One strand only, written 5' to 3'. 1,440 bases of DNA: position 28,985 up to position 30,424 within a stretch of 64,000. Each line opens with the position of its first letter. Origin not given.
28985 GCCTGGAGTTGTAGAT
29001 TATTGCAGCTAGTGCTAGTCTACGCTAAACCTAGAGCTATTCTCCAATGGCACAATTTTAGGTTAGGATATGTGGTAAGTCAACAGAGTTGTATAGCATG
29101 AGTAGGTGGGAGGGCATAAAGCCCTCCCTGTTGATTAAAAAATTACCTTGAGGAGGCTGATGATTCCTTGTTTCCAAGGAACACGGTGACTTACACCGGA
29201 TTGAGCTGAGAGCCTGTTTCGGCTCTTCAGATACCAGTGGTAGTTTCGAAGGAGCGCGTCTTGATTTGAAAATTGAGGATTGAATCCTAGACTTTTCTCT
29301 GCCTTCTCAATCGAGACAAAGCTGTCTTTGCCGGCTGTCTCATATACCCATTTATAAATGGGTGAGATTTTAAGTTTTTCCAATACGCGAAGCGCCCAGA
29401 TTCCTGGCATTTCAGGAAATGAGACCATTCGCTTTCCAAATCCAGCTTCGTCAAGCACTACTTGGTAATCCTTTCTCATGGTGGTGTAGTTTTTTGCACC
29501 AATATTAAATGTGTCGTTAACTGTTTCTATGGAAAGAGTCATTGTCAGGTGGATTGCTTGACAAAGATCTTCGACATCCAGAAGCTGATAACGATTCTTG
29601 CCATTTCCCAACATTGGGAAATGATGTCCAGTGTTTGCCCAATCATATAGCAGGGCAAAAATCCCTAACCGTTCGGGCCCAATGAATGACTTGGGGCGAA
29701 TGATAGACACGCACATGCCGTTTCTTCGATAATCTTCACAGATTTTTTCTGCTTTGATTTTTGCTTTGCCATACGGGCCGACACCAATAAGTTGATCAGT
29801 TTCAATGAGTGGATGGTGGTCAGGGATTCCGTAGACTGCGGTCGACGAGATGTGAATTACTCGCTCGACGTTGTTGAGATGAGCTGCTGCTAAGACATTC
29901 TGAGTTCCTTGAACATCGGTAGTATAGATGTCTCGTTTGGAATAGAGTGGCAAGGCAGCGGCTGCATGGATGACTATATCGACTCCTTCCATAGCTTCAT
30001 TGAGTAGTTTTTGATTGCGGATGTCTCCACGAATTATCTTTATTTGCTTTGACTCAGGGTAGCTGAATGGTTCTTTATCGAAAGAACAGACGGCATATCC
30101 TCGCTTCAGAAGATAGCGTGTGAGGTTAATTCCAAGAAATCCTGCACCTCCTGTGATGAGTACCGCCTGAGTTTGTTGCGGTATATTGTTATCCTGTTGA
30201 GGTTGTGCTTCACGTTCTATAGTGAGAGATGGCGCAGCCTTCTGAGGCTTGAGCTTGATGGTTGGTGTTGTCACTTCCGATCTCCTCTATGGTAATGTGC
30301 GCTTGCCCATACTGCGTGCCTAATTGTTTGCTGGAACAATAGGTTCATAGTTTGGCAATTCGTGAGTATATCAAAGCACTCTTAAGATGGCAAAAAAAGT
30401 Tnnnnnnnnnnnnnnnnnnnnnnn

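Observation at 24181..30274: Five-gene co-directional lipid-linked glycan cluster resembling the decaprenyl-phosphoryl-pentose arabinan module, with elevated G+C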

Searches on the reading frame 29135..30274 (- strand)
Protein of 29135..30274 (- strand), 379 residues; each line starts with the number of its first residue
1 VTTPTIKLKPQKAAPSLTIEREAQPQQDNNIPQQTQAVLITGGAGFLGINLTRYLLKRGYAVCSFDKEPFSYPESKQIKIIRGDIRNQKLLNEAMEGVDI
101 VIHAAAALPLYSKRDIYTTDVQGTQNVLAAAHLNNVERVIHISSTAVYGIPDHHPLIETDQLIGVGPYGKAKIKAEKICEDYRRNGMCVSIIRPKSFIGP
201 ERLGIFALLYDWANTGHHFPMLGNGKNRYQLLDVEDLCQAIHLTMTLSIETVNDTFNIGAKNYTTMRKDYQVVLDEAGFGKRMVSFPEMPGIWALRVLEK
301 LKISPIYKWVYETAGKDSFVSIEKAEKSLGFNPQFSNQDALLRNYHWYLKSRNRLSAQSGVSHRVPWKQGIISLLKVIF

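Call 4: search_protein_families(library=pfam, proteins=[window:29135-30274:-], max_evalue=0.01)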
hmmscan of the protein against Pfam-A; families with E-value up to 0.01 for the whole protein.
window:29135-30274:- (379 aa): 8 families
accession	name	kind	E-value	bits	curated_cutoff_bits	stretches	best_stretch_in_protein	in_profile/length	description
PF01370.27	Epimerase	-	2.1e-42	145.6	20.9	1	38-259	1-240/240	NAD dependent epimerase/dehydratase family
PF16363.11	GDP_Man_Dehyd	-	1.1e-27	97.9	27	1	39-338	1-326/332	GDP-mannose 4,6 dehydratase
PF01073.25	3Beta_HSD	-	6.7e-22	78.3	22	1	39-243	1-227/280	3-beta hydroxysteroid dehydrogenase/isomerase family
PF13460.12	NAD_binding_10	-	1.9e-16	60.9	27.2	1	42-197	1-146/184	NAD(P)H-binding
PF07993.18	NAD_binding_4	-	1.2e-13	51.3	20.1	1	75-201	60-211/258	Male sterility protein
PF04321.23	RmlD_sub_bind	-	3.6e-11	43.1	27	1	38-184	3-141/287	RmlD substrate binding domain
PF02719.21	Polysacc_synt_2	-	9.1e-11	41.9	20.2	1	38-144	1-128/293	Polysaccharide biosynthesis protein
PF05368.20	NmrA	-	3.1e-05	24.1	27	1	35-140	2-103/298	NmrA-like family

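Call 5: search_protein_families(library=ncbifam, proteins=[window:29135-30274:-], max_evalue=0.01)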
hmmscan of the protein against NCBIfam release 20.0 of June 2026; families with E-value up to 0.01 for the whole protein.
window:29135-30274:- (379 aa): 36 families (the best 25 are shown)
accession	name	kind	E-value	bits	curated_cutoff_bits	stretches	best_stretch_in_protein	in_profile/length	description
TIGR03466.1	HpnA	hypoth_equivalog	7.9e-33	113.7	367.65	1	37-201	2-174/327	hopanoid-associated sugar epimerase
TIGR04180.1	EDH_00030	hypoth_equivalog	3.4e-28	98.6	475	1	38-266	1-245/297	NAD-dependent 4,6-dehydratase LegB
NF042422.1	oxyalk_red_OleD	equivalog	5.4e-26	91.7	580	1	38-343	3-323/329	2-alkyl-3-oxoalkanoate reductase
TIGR01181.1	dTDP_gluc_dehyt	equivalog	8.3e-25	87.5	365.1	1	38-353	2-316/321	dTDP-glucose 4,6-dehydratase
NF042423.1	oxyalk_red_Shew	equivalog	4.9e-22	78.4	580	1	30-203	3-180/331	2-alkyl-3-oxoalkanoate reductase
TIGR01179.1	galE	equivalog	1.6e-21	76.5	262.3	1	37-186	1-163/332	UDP-glucose 4-epimerase GalE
TIGR02622.1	CDP_4_6_dhtase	equivalog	9.5e-16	57.8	278.45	1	35-185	4-171/352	CDP-glucose 4,6-dehydratase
NF052578.1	StrlDmthSdmBMthl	equivalog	1.2e-15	58.1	600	1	38-201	3-173/328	sterol demethylase protein SdmB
TIGR01746.1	Thioester-redct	subfamily_domain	4.8e-14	52.4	213.35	1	76-205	61-203/371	thioester reductase domain-containing protein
NF043036.1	ErythonDh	equivalog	6e-14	52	325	1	38-187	3-168/321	D-erythronate dehydrogenase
TIGR03589.1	PseB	equivalog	2.4e-13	49.8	407.75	1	35-144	4-125/324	UDP-N-acetylglucosamine 4,6-dehydratase (inverting)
NF007956.0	PRK10675.1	subfamily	4.9e-13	48.9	394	1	37-185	2-166/338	UDP-glucose 4-epimerase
TIGR01777.1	yfcH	hypoth_equivalog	3.2e-12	46.6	207.35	1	38-267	1-231/292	TIGR01777 family oxidoreductase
NF041293.1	G6PDh_Azf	equivalog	2.4e-11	43.6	400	1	36-147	3-118/252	NAD-dependent glucose-6-phosphate dehydrogenase Azf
NF047922.1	GDPFucSynFcl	equivalog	8.3e-11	41.9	500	1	36-285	3-261/308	GDP-L-fucose synthase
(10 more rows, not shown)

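Call 8: search_solved_structures(query=window:29135-30274:-, max_evalue=0.001)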
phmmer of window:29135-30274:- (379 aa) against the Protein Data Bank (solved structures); distinct sequences matched with E-value up to 0.001: 128 (the best 60 are shown).
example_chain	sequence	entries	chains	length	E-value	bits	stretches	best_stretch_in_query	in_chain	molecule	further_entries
1r6d_A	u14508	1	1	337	1.1e-22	83.8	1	38-353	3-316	TDP-glucose-4,6-dehydratase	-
1r66_A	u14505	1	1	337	1.5e-22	83.4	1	38-353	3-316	TDP-glucose-4,6-dehydratase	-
8rdg_A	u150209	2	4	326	3.4e-19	72.3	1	38-283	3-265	SDR family NAD(P)-dependent oxidoreductase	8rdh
2hun_A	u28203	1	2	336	3.7e-19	72.2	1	36-309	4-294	336aa long hypothetical dTDP-glucose 4,6-dehydratase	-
8rdi_A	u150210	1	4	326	1.2e-18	70.5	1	38-283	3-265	SDR family NAD(P)-dependent oxidoreductase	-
6jkg_A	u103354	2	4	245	1.3e-17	67.2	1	34-240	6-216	Sterol-4-alpha-carboxylate 3-dehydrogenase, decarboxylating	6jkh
4twr_A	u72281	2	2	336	3.4e-17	65.8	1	36-183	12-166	NAD binding site:NAD-dependent epimerase/dehydratase:UDP-glucose 4-epimerase | UDP-glucose 4-epimerase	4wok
6pmh_A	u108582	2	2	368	3.5e-17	65.7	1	36-351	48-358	UDP-glucose 4-epimerase related protein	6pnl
8vr2_A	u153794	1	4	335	3.5e-17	65.7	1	36-265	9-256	NAD-dependent epimerase/dehydratase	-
6wjb_A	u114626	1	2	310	2.9e-16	62.7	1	36-267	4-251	NAD-dependent epimerase/dehydratase family protein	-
6wj9_A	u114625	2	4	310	2.7e-15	59.5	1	36-267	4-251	NAD-dependent epimerase/dehydratase family protein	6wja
1sb8_A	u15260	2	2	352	3.3e-15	59.2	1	29-338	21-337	wbpP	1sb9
6bi4_A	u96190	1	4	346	3e-14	56.1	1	35-276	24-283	dTDP-glucose 4,6-dehydratase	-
8shh_A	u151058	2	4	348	3.3e-14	55.9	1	36-246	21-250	dTDP-glucose 4,6-dehydratase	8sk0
6k0g_A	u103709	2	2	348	1.7e-13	53.6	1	37-184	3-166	UDP-glucose 4-epimerase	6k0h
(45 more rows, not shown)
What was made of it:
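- The SDR's best PDB hits are dTDP-glucose 4,6-dehydratases and UDP-glucose 4-epimerases (call 8).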

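Call 48: find_related_loci(query=A3, collection=metagenome_contigs, flank=8000)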
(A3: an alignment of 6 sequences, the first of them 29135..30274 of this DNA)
Query A3 (379 aa) in metagenome_contigs; peptide patterns used: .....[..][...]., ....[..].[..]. (x = any residue, [..] = any of these).
600 stretches matched a pattern (row limit reached: there are more); 561 encode a relative of the query (tblastn E <= 1e-3); the best 80 are kept; 80 distinct loci.
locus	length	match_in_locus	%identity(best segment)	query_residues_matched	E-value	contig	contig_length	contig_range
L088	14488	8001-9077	66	14-379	2e-167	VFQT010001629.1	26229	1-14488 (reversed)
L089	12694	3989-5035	68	31-379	3e-167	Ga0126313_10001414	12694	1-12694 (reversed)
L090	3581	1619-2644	69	38-379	2e-173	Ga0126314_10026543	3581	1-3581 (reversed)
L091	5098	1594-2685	65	9-379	6e-169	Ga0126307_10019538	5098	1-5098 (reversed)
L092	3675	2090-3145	67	28-379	6e-172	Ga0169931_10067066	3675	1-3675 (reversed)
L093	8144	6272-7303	68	36-379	3e-165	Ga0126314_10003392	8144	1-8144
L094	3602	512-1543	67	36-379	9e-172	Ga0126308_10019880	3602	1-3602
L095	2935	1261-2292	67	36-379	5e-174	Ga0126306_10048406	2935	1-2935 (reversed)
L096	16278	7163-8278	63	8-379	2e-164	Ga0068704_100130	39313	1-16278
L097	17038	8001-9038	66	34-379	6e-164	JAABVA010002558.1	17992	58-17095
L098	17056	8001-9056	65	28-379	3e-163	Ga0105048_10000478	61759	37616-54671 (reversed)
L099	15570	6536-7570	66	35-379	2e-163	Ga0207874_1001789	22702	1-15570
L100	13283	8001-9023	67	39-379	8e-163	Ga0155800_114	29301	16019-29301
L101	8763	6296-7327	66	36-379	4e-163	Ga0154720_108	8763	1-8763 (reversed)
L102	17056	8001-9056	65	28-379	3e-163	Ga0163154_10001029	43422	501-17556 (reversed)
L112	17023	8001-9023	66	39-379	1e-160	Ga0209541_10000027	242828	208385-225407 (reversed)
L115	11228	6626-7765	60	2-379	3e-160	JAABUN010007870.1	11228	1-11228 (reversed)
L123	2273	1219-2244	66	39-379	3e-170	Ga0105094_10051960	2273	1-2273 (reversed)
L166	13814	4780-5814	63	36-379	4e-156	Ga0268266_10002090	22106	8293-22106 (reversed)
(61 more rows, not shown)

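Call 52: search_protein_families(library=pfam, proteins=[L112:5222-6712:+, L112:6714-7982:+, L112:9065-10777:+, L112:10786-11328:+, L112:11339-12694:+, L166:3740-4327:+, L166:4355-4762:+, L166:5832-7499:+, L166:7632-8207:+, L166:8211-9977:+], max_evalue=0.01)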
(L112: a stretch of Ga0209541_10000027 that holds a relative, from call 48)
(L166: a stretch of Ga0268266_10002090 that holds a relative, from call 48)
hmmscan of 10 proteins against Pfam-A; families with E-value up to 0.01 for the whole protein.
L112:5222-6712:+ (496 aa): 1 family
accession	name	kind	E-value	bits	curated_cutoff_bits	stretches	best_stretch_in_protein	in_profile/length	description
PF09852.15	DUF2079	-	6.2e-05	22.7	28.2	1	46-267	14-230/459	Predicted membrane protein (DUF2079)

L112:6714-7982:+ (422 aa): 5 families
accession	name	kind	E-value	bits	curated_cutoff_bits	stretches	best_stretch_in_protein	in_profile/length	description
PF01040.23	UbiA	-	1.3e-23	84.1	34.2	1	167-387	6-235/250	UbiA prenyltransferase family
PF00702.32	Hydrolase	-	5.6e-06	27.3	26.4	1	41-102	107-181/191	haloacid dehalogenase-like hydrolase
PF13242.12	Hydrolase_like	-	6.2e-06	26.5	22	1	74-140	1-72/75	HAD-hyrolase-like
PF09419.16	PGP_phosphatase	-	0.00029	20.9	20.4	1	16-114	43-158/168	Mitochondrial PGP phosphatase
PF08282.18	Hydrolase_3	-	0.0011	19.3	20.9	1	17-75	1-60/255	haloacid dehalogenase-like hydrolase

L112:9065-10777:+ (570 aa): 0 families

L112:10786-11328:+ (180 aa): 1 family
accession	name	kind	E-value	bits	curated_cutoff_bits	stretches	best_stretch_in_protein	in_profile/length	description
PF00908.23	dTDP_sugar_isom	-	5.9e-70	234.8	27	1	8-176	2-168/168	dTDP-4-dehydrorhamnose 3,5-epimerase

L112:11339-12694:+ (451 aa): 1 family
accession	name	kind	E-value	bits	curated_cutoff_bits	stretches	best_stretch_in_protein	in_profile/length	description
PF13231.12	PMT_2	-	0.0001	23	26.1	1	87-238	4-157/160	Dolichyl-phosphate-mannose-protein mannosyltransferase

L166:3740-4327:+ (195 aa): 1 family
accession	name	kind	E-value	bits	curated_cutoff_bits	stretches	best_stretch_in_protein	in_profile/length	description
PF12710.13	HAD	-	1.1e-21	78.5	27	1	8-173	2-189/189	haloacid dehalogenase-like hydrolase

L166:4355-4762:+ (135 aa): 1 family
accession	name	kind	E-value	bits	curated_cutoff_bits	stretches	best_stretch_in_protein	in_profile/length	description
PF04138.20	GtrA_DPMS_TM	-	3.3e-19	69.7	26.1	1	21-133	2-117/117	GtrA/DPMS, transmembrane domain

L166:5832-7499:+ (555 aa): 0 families

L166:7632-8207:+ (191 aa): 0 families

L166:8211-9977:+ (588 aa): 2 families
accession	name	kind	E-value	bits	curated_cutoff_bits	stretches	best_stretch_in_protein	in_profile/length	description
PF06280.18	fn3_5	-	0.0014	19.7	27.6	0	530-559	58-87/112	Fn3-like domain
PF10633.15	NPCBM_assoc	-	0.0066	17.1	24.4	0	535-563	43-71/78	NPCBM-associated, NEW3 domain of alpha-galactosidase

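Call 106: search_protein_families(library=pfam, proteins=[L089:5064-5792:-, L089:1644-2489:+, L100:2830-3654:-, L089:6838-8373:-, L089:5789-6973:-, L088:5200-7929:+, L090:121-1386:+, L093:2289-3248:-, L115:10124-11158:+, L123:387-1088:-], max_evalue=0.001)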
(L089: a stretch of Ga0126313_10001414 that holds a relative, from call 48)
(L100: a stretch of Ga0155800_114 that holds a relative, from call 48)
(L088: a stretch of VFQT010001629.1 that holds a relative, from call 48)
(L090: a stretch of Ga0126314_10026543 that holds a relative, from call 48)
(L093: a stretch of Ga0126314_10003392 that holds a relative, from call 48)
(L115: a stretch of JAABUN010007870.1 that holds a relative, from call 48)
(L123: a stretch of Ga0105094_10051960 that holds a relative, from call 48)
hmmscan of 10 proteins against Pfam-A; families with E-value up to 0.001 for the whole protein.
L089:5064-5792:- (242 aa): 1 family
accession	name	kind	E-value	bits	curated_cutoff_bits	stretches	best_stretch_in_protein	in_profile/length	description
PF01182.26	Glucosamine_iso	-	3.8e-74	249.8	27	1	9-226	3-225/225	Glucosamine-6-phosphate isomerases/6-phosphogluconolactonase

L089:1644-2489:+ (281 aa): 3 families
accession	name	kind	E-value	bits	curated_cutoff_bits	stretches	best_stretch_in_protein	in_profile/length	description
PF00072.30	Response_reg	-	1.4e-31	109.4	30.2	1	21-133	1-111/111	Response regulator receiver domain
PF00196.25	GerE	-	9.5e-17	60.8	23.5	1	214-270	1-57/57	Bacterial regulatory proteins, luxR family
PF08281.18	Sigma70_r4_2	-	0.00013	22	25.7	1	212-257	7-53/54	Sigma-70, region 4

L100:2830-3654:- (274 aa): 3 families
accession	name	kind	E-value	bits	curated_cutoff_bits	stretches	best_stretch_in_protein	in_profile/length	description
PF00535.33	Glycos_transf_2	-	2.5e-26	93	23.3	1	47-159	1-113/168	Glycosyl transferase family 2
PF13641.12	Glyco_tranf_2_3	-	2.5e-09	37.9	27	1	46-136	3-96/230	Glycosyltransferase like family 2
PF10111.15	Glyco_tranf_2_2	-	7.4e-06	26.1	27.3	1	47-141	1-96/276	Glycosyltransferase like family 2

L089:6838-8373:- (511 aa): 2 families
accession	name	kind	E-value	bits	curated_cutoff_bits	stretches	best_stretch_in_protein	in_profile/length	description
PF02781.21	G6PD_C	-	1.2e-128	428.7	27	1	212-509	1-296/296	Glucose-6-phosphate dehydrogenase, C-terminal domain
PF00479.28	G6PD_N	-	4.3e-67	226.7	22.1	1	27-210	1-183/183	Glucose-6-phosphate dehydrogenase, NAD binding domain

L089:5789-6973:- (394 aa): 2 families
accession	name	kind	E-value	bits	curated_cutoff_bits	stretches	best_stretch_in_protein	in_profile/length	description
PF10128.15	OpcA_G6PD_assem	-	7.8e-27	94.1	27.9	1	105-219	3-117/118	Glucose-6-phosphate dehydrogenase subunit N-terminal domain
PF20171.3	OpcA_G6PD_C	-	7.9e-20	72.1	27.7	1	228-384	1-134/135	Glucose-6-phosphate dehydrogenase subunit C-terminal domain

L088:5200-7929:+ (909 aa): 6 families
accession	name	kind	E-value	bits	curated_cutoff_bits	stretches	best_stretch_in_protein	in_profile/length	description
PF00133.28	tRNA-synt_1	-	7.3e-144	480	22.7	2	22-446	1-255/414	tRNA synthetases class I (I, L, M and V)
PF08264.19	Anticodon_1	-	7.7e-38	130.1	25.1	1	631-779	1-142/148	Anticodon-binding domain of tRNA ligase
PF09334.17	tRNA-synt_1g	-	1.2e-22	80.7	20.1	3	49-101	6-58/391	tRNA synthetases class I (M)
PF10458.14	Val_tRNA-synt_C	-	3e-14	53.5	25.9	1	843-905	1-63/66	Valyl tRNA synthetase tRNA binding arm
PF13603.12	tRNA-synt_1_2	-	6.4e-09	36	25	1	264-321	86-143/185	Leucyl-tRNA synthetase, editing domain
PF01406.26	tRNA-synt_1e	-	0.00096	19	27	0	523-585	235-296/301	tRNA synthetases class I (C) catalytic domain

L090:121-1386:+ (421 aa): 0 families

L093:2289-3248:- (319 aa): 1 family
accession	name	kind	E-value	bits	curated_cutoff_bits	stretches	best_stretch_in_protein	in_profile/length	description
PF01544.23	CorA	-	1.7e-59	202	27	1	30-315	2-292/292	CorA-like Mg2+ transporter protein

L115:10124-11158:+ (344 aa): 2 families
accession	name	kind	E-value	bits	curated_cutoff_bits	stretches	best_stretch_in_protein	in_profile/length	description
PF01408.29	GFO_IDH_MocA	-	1.1e-22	81.4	24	1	4-135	1-120/120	Oxidoreductase family, NAD-binding Rossmann fold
PF22725.1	GFO_IDH_MocA_C3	-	4.7e-06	27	27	0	168-234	46-108/124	GFO/IDH/MocA C-terminal domain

L123:387-1088:- (233 aa): 0 families

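Call 108: search_protein_families(library=pfam, proteins=[P0216, P0238, P0245, P0260, P0263, P0272, P0299, P0243, P0241], max_evalue=0.0001)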
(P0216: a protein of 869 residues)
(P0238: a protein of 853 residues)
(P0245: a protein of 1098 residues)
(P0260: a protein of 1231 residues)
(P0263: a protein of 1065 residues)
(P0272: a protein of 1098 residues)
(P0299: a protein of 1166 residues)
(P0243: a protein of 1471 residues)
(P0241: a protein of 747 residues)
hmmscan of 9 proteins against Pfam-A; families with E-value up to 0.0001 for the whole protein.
P0216 (869 aa): 3 families
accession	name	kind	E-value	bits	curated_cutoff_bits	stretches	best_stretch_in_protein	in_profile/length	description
PF00535.33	Glycos_transf_2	-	1.6e-27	96.9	23.3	1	42-171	1-128/168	Glycosyl transferase family 2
PF10111.15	Glyco_tranf_2_2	-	1.7e-08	34.7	27.3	1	42-147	1-112/276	Glycosyltransferase like family 2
PF13231.12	PMT_2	-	2e-08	35.1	26.1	1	446-581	21-152/160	Dolichyl-phosphate-mannose-protein mannosyltransferase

P0238 (853 aa): 2 families
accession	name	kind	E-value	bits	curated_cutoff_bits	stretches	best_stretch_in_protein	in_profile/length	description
PF00535.33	Glycos_transf_2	-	2e-17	64.1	23.3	1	5-168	2-167/168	Glycosyl transferase family 2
PF13231.12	PMT_2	-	7.5e-07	29.9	26.1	1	426-566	21-157/160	Dolichyl-phosphate-mannose-protein mannosyltransferase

P0245 (1098 aa): 3 families
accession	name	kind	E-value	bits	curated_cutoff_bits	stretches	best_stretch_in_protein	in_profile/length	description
PF00535.33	Glycos_transf_2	-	6.2e-27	95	23.3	1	23-184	1-166/168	Glycosyl transferase family 2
PF00150.24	Cellulase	-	1.5e-07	31.7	23.5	1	905-1054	115-256/272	Cellulase (glycosyl hydrolase family 5)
PF10111.15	Glyco_tranf_2_2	-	3.6e-07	30.4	27.3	1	23-119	1-96/276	Glycosyltransferase like family 2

P0260 (1231 aa): 4 families
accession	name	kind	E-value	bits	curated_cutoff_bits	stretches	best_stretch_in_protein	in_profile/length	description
PF13641.12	Glyco_tranf_2_3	-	2.8e-25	90.1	27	1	185-413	1-230/230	Glycosyltransferase like family 2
PF13632.12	Glyco_trans_2_3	-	3.1e-20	73.3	27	1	273-466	3-193/198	Glycosyl transferase family group 2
PF00535.33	Glycos_transf_2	-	2.4e-09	37.8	23.3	1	189-324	2-132/168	Glycosyl transferase family 2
PF13231.12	PMT_2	-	4.8e-07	30.6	26.1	1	748-855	24-131/160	Dolichyl-phosphate-mannose-protein mannosyltransferase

P0263 (1065 aa): 0 families

P0272 (1098 aa): 4 families
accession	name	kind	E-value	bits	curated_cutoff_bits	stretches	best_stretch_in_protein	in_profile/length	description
PF13632.12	Glyco_trans_2_3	-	4.5e-21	76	27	1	215-429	1-169/198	Glycosyl transferase family group 2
PF13641.12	Glyco_tranf_2_3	-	3.6e-20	73.4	27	1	129-357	1-230/230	Glycosyltransferase like family 2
PF13231.12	PMT_2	-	1.8e-07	31.9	26.1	1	641-785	21-160/160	Dolichyl-phosphate-mannose-protein mannosyltransferase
PF00535.33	Glycos_transf_2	-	2.6e-06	27.9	23.3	1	133-265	2-131/168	Glycosyl transferase family 2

P0299 (1166 aa): 4 families
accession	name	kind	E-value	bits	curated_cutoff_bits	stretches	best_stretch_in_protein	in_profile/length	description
PF13632.12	Glyco_trans_2_3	-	1.6e-26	93.8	27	1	260-454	1-195/198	Glycosyl transferase family group 2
PF13641.12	Glyco_tranf_2_3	-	8.4e-23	82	27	1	174-402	1-230/230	Glycosyltransferase like family 2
PF00535.33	Glycos_transf_2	-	7e-10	39.5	23.3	1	178-316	2-132/168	Glycosyl transferase family 2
PF13231.12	PMT_2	-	4.1e-05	24.3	26.1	1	705-837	22-154/160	Dolichyl-phosphate-mannose-protein mannosyltransferase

P0243 (1471 aa): 5 families
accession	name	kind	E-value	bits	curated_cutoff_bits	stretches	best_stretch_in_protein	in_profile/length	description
PF00535.33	Glycos_transf_2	-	1.3e-35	123.3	23.3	2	35-197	1-166/168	Glycosyl transferase family 2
PF13641.12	Glyco_tranf_2_3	-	1.2e-32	114.2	27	1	424-652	1-230/230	Glycosyltransferase like family 2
PF13632.12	Glyco_trans_2_3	-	3.8e-24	86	27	1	510-706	1-188/198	Glycosyl transferase family group 2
PF13231.12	PMT_2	-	2.2e-08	34.9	26.1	1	992-1113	22-140/160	Dolichyl-phosphate-mannose-protein mannosyltransferase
PF13506.12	Glyco_transf_21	-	7.6e-07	29.2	21.7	0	103-176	17-91/174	Glycosyl transferase family 21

P0241 (747 aa): 0 families
